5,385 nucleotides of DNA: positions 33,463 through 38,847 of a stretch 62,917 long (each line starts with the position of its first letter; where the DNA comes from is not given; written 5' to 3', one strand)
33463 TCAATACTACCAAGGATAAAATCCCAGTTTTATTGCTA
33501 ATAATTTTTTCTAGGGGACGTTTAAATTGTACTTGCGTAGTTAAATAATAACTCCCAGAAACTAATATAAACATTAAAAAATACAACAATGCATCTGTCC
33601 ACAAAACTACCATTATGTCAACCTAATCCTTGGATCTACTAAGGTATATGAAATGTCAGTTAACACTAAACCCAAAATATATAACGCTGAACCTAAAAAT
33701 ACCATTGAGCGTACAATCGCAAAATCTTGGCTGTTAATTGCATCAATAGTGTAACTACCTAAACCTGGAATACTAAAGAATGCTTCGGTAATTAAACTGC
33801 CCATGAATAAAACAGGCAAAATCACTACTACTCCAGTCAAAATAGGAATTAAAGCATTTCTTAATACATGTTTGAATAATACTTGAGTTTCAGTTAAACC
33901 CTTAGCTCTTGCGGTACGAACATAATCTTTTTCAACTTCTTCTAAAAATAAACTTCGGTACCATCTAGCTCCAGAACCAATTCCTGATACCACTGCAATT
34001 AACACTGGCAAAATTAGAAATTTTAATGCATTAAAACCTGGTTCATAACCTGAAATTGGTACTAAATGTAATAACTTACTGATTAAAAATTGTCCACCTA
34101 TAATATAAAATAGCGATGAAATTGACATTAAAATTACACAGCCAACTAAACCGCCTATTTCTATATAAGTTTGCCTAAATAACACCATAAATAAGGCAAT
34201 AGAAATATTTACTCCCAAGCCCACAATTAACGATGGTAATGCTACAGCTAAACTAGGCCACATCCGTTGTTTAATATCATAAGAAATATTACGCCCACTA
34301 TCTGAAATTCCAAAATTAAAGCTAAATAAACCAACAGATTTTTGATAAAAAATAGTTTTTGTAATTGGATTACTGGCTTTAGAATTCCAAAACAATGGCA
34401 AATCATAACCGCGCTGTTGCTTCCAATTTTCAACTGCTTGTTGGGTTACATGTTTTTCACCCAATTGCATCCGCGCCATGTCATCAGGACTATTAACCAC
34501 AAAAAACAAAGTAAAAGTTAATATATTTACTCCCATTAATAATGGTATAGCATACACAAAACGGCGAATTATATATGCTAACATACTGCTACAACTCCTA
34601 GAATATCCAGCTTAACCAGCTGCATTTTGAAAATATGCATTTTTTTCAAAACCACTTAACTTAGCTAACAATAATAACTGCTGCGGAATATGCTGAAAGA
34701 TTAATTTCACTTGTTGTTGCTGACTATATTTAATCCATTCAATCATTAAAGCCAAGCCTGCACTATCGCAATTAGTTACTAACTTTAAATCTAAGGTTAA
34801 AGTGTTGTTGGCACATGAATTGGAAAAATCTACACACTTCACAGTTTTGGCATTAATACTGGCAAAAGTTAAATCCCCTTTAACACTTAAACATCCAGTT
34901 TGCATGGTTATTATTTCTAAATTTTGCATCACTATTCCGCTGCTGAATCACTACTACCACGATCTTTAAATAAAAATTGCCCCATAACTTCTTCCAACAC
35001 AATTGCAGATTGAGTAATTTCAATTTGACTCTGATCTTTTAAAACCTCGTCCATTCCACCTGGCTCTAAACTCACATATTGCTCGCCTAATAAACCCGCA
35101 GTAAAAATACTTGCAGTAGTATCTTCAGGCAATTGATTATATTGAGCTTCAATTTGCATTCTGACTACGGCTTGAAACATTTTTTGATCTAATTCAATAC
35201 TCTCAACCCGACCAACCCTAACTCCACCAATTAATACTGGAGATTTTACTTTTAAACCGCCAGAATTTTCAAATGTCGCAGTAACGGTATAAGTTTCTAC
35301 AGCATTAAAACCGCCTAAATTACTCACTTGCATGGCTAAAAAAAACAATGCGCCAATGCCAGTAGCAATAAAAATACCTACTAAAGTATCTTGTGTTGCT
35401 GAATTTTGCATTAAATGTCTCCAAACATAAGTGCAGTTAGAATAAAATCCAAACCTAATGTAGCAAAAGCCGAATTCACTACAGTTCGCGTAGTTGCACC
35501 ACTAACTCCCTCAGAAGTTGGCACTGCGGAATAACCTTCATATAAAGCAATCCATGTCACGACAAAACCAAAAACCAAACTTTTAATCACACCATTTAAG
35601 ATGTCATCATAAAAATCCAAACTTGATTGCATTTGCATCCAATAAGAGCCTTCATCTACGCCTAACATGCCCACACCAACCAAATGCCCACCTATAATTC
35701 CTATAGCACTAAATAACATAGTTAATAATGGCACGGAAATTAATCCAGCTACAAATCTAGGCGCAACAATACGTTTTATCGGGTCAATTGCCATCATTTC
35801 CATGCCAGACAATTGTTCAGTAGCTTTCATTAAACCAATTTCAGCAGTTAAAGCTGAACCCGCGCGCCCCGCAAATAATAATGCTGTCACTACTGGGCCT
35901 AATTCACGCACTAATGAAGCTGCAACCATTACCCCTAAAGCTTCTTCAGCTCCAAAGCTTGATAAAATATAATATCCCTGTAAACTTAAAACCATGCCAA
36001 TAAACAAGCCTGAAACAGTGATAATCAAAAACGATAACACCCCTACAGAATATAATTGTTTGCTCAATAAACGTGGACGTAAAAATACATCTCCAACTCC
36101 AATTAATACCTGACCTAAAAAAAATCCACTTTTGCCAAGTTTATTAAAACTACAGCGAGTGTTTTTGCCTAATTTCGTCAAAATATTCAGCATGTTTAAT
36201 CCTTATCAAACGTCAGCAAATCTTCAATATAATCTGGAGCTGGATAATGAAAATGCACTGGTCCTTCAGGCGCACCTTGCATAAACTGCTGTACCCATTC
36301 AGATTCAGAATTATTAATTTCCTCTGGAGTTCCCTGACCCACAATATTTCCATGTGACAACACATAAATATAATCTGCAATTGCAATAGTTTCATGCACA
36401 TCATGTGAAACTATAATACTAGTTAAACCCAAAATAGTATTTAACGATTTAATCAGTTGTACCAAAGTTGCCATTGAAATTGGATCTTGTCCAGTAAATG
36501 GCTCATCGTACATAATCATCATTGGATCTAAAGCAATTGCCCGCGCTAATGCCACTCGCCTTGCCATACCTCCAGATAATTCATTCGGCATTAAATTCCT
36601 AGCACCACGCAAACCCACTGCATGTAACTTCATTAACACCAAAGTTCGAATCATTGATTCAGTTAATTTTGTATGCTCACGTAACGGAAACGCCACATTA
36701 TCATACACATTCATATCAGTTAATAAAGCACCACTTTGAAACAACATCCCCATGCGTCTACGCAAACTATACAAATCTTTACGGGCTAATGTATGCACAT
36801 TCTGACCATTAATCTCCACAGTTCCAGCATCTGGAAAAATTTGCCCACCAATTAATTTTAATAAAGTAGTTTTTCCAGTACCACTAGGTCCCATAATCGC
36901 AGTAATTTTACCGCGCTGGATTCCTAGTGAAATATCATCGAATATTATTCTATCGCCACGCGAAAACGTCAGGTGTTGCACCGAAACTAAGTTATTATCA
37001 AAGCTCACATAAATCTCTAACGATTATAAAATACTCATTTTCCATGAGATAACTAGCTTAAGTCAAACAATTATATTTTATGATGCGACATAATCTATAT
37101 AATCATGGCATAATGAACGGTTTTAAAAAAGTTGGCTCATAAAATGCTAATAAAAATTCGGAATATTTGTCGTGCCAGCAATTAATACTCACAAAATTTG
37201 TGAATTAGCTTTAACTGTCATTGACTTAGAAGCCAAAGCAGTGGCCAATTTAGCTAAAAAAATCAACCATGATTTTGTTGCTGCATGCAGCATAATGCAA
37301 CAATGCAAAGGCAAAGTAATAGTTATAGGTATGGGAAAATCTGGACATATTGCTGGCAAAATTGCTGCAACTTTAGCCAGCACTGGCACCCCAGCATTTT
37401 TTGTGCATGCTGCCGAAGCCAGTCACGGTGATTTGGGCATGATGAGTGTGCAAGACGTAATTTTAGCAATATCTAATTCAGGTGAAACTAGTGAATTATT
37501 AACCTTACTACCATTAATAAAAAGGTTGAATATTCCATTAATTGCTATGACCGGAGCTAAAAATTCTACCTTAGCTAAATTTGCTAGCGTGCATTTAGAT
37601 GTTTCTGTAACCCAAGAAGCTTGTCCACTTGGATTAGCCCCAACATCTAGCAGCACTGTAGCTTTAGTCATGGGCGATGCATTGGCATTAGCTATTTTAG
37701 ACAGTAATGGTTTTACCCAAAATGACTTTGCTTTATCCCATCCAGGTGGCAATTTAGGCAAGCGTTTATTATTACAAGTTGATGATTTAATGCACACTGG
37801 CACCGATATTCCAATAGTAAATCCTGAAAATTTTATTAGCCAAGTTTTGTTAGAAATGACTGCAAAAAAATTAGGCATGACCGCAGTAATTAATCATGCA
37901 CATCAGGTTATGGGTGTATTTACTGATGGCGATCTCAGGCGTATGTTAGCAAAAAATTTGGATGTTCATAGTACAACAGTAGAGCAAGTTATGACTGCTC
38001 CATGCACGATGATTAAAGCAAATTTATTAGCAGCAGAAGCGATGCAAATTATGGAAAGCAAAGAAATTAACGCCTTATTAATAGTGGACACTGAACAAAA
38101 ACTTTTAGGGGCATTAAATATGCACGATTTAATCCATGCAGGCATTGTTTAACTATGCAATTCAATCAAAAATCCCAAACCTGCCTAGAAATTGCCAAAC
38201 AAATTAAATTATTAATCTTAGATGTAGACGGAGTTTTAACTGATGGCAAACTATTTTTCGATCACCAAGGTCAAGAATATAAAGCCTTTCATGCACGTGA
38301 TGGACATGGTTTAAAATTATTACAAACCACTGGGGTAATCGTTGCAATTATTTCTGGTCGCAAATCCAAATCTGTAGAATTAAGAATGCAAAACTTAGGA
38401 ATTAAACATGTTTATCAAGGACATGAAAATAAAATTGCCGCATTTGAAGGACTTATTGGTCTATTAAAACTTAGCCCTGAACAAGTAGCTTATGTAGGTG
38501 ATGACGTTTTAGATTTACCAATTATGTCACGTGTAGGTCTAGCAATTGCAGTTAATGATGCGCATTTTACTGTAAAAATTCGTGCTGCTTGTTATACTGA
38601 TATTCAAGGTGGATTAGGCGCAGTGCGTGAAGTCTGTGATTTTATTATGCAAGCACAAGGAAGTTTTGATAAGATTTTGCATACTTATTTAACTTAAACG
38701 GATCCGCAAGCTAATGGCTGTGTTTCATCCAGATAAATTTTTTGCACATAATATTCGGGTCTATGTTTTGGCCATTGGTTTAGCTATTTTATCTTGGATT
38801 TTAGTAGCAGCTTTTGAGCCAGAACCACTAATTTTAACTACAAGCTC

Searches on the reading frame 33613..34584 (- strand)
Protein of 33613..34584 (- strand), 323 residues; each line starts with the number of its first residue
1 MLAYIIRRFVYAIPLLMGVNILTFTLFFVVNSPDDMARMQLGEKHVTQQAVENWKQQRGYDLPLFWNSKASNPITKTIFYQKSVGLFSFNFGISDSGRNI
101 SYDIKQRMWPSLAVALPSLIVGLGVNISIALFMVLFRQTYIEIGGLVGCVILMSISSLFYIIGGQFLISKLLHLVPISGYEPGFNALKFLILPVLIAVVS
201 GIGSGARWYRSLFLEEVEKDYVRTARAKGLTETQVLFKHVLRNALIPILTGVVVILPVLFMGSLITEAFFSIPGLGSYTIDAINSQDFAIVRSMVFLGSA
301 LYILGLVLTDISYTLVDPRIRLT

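Call 8: search_protein_families(library=ncbifam, proteins=[window:33613-34584:-], max_evalue=0.00001)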
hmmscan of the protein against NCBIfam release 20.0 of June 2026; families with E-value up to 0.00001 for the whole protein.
window:33613-34584:- (323 aa): 14 families
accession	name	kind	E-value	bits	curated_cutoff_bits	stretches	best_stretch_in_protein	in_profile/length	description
NF045470.1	Opp2B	equivalog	1e-43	149.7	350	1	8-321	1-300/300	nickel ABC transporter permease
NF045471.1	Opp3B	equivalog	3.9e-43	148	480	1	1-322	1-304/308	oligopeptide ABC transporter permease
NF045469.1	Opp1B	equivalog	1.4e-40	139.7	380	1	1-321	1-307/307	nickel/cobalt ABC transporter permease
NF045472.1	Opp4B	equivalog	1.5e-40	139.4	450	1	1-321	1-319/319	oligopeptide ABC transporter permease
TIGR02789.1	nickel_nikB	equivalog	2e-39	135.9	447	1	1-321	1-307/314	nickel ABC transporter permease subunit NikB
NF011661.0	PRK15081.1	equivalog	2.1e-39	135.9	463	1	1-322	1-305/306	glutathione ABC transporter permease GsiC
NF007677.0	PRK10352.1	equivalog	2e-34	119.1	433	1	1-322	1-308/314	nickel ABC transporter permease subunit NikB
NF008161.0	PRK10914.1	equivalog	1.5e-32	113.1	590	1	185-321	200-336/339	dipeptide ABC transporter permease DppB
NF011712.0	PRK15133.1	subfamily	4.9e-27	94.8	445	1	93-321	126-360/364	microcin C ABC transporter permease YejB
NF007008.0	PRK09471.1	equivalog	2.3e-26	93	388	1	1-321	1-305/306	oligopeptide ABC transporter permease OppB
NF043081.1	MMSYN1_0165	equivalog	4.5e-26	91.7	350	1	96-323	163-387/388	oligopeptide ABC transporter permease OppB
NF011690.0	PRK15110.1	equivalog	1.3e-21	77.4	432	1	185-318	178-311/321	putrescine export ABC transporter permease SapB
NF045476.1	Opp4C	equivalog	1.7e-07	30.8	350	1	123-276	80-222/278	oligopeptide ABC transporter permease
NF045474.1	Opp2C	equivalog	6.2e-06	26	300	0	192-276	103-184/236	nickel transporter permease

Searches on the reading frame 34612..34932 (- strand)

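Call 8: search_protein_families(library=ncbifam, proteins=[window:34612-34932:-], max_evalue=0.00001)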
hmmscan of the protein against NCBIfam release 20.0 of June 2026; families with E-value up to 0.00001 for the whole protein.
window:34612-34932:- (106 aa): 1 family
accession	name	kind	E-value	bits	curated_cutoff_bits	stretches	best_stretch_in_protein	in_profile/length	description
NF033618.0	mlaB_1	equivalog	2.8e-07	30.9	90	1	35-96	28-89/94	lipid asymmetry maintenance protein MlaB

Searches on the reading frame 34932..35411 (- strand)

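Call 8: search_protein_families(library=ncbifam, proteins=[window:34932-35411:-], max_evalue=0.00001)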
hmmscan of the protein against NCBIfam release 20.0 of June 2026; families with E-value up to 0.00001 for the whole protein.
window:34932-35411:- (159 aa): 2 families
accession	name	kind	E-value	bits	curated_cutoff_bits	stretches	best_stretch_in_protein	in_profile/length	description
TIGR04430.1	OM_asym_MlaD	equivalog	1.1e-52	177.7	135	1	5-148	3-145/146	outer membrane lipid asymmetry maintenance protein MlaD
TIGR00996.1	Mtu_fam_mce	paralog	6.9e-24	84.5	140.5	1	11-140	2-133/291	MCE family protein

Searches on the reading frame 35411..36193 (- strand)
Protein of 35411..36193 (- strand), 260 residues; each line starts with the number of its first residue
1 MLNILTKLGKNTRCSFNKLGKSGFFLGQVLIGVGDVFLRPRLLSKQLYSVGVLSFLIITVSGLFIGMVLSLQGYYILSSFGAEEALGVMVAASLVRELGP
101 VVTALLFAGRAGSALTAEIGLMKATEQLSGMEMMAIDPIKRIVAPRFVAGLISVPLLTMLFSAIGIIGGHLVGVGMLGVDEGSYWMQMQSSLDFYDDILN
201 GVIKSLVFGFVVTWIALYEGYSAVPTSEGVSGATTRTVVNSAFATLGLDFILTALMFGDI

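Call 8: search_protein_families(library=ncbifam, proteins=[window:35411-36193:-], max_evalue=0.00001)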
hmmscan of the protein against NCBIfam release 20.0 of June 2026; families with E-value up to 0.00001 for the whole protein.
window:35411-36193:- (260 aa): 2 families
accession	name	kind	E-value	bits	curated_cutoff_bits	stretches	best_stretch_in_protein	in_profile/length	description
NF033619.1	perm_MlaE_1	exception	2.1e-122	407.6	315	1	7-258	2-253/253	lipid asymmetry maintenance ABC transporter permease subunit MlaE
TIGR00056.1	TIGR00056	subfamily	8.3e-86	287.8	212.2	1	4-257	6-257/260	MlaE family lipid ABC transporter permease subunit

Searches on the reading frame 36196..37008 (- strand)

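Call 8: search_protein_families(library=ncbifam, proteins=[window:36196-37008:-], max_evalue=0.00001)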
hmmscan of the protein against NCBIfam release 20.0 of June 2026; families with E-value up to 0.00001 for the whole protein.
window:36196-37008:- (270 aa): 186 families (the best 25 are shown)
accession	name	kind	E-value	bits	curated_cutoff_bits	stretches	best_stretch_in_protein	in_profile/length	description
NF008809.0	PRK11831.1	equivalog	1.9e-119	397.9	441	1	4-266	5-267/270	phospholipid ABC transporter ATP-binding protein MlaF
TIGR01186.1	proV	subfamily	3.8e-52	177.6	326.6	1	19-245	5-232/363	betaine/proline/choline family ABC transporter ATP-binding protein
TIGR03265.1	PhnT2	equivalog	6.1e-52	177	457.7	1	8-243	5-235/353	putative 2-aminoethylphosphonate ABC transporter ATP-binding protein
NF040933.2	ABC_arch_GlcV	equivalog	1.2e-50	172.4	450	1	22-235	21-233/357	glucose ABC transporter ATP-binding protein GlcV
NF043075.1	MMSYN1_0197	equivalog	2.4e-49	168.1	550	1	6-243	1-233/341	spermidine/putrescine ABC transporter ATP-binding protein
TIGR00968.1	3a0106s01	subfamily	1.4e-48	165.4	342.75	1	10-243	3-231/237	sulfate ABC transporter ATP-binding protein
TIGR04521.1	ECF_ATPase_2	equivalog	6.4e-47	159.9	330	1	22-247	20-247/279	energy-coupling factor transporter ATPase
NF008105.0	PRK10851.1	equivalog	2.9e-46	157.8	502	1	12-243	7-237/362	sulfate/thiosulfate ABC transporter ATP-binding protein CysA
TIGR02673.1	FtsE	equivalog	3.2e-46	157.7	264.85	1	18-218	13-211/214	cell division ATP-binding protein FtsE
NF006987.0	PRK09452.1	equivalog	1.3e-45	155.8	482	1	4-241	14-246/378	spermidine/putrescine ABC transporter ATP-binding protein PotA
TIGR03258.1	PhnT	equivalog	4.2e-45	154.3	499.15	1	8-236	9-232/359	2-aminoethylphosphonate ABC transport system ATP-binding subunit PhnT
TIGR04520.1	ECF_ATPase_1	equivalog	2.1e-44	152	315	1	9-237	2-229/269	energy-coupling factor transporter ATPase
TIGR04406.1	LPS_export_lptB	equivalog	3.4e-44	150.9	240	1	9-236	3-227/239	LPS export ABC transporter ATP-binding protein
TIGR01187.1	potA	subfamily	6.9e-44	150.2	355.6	1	38-243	1-201/325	polyamine ABC transporter ATP-binding protein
NF008513.0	PRK11432.1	equivalog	7.1e-44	150.1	496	1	4-246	3-240/351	ferric ABC transporter ATP-binding protein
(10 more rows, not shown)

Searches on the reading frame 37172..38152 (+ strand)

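Call 8: search_protein_families(library=ncbifam, proteins=[window:37172-38152:+], max_evalue=0.00001)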
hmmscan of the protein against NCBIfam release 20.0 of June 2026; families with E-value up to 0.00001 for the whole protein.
window:37172-38152:+ (326 aa): 13 families
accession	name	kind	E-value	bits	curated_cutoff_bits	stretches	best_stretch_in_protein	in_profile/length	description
NF008141.0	PRK10892.1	equivalog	9.3e-127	422.8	505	1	14-326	17-328/328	arabinose-5-phosphate isomerase KdsD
NF008581.0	PRK11543.1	equivalog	1.7e-103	346.1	481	1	11-326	7-321/321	arabinose-5-phosphate isomerase GutQ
TIGR00393.1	kpsF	subfamily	6.2e-103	344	203.7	1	47-316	1-268/268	KpsF/GutQ family sugar-phosphate isomerase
TIGR03127.2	RuMP_HxlB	equivalog_domain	7.5e-10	39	160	1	25-190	9-174/178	6-phospho-3-hexuloisomerase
NF008590.0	PRK11557.1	equivalog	3.7e-09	36.4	355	1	36-178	122-262/282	MurR/RpiR family transcriptional regulator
NF041552.1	TF_PrdR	equivalog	7.1e-09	34.5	795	1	201-321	6-122/577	sigma-54 dependent transcriptional regulator PrdR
NF010701.0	PRK14101.1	equivalog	5.6e-08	31.4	920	1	11-173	433-592/638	bifunctional transcriptional regulator/glucokinase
NF053603.1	HhpR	exception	8.3e-08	31.8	520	1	197-322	52-181/282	CBS domain-containing high hydrostatic pressure regulator HhpR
TIGR01302.1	IMP_dehydrog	equivalog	1.9e-07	30.3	481.5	1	212-322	89-198/450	IMP dehydrogenase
NF001484.0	PRK00331.1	subfamily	3.1e-07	29.2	381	1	23-183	264-420/601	isomerizing glutamine--fructose-6-phosphate transaminase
NF041755.1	RuMP_HxlAB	equivalog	6.4e-07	28.7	500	1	27-151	227-346/391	bifunctional 3-hexulose-6-phosphate synthase/6-phospho-3-hexuloisomerase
NF040776.2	AlsR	equivalog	2e-06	26.9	400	1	90-179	173-260/279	transcriptional repressor AlsR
NF008458.0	PRK11337.1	equivalog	2.6e-06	26.6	378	1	36-178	132-271/293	MurR/RpiR family transcriptional regulator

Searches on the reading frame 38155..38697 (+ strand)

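Call 8: search_protein_families(library=ncbifam, proteins=[window:38155-38697:+], max_evalue=0.00001)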
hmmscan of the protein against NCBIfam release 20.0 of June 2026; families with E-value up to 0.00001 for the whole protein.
window:38155-38697:+ (180 aa): 9 families
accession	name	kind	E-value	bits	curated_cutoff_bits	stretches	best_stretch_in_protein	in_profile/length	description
NF007019.0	PRK09484.1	equivalog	4.4e-67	225.3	208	1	6-173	14-181/187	3-deoxy-manno-octulosonate-8-phosphatase KdsC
TIGR01670.1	KdsC-phosphatas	subfamily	2.4e-52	177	106.95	1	17-169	1-153/154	3-deoxy-D-manno-octulosonate 8-phosphate phosphatase, YrbI family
TIGR02726.1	phenyl_P_delta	equivalog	2.1e-43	148.5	281.95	1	12-175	2-165/169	phenylphosphate carboxylase subunit delta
NF058599.1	KDN-9-PPhBT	equivalog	7.5e-35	120.4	180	1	17-166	2-151/152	3-deoxy-D-glycero-D-galacto-nonulopyranosonate 9-phosphatase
TIGR01662.1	HAD-SF-IIIA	subfamily_domain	8.2e-13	48.7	44.6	1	18-133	1-138/141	HAD-IIIA family hydrolase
NF002245.0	PRK01158.1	equivalog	3.5e-11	42.9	198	1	85-159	150-224/233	phosphoglycolate phosphatase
TIGR01487.1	Pglycolate_arch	equivalog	8.8e-09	35.5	122.75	0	85-157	140-212/215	phosphoglycolate phosphatase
TIGR01491.1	HAD-SF-IB-PSPlk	hypoth_equivalog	1.3e-07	31.6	151.9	0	89-136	144-191/201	phosphoserine phosphatase-like hydrolase, archaeal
TIGR00099.1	Cof-subfamily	subfamily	2.2e-07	30.8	137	0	92-150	188-246/256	Cof-type HAD-IIB family hydrolase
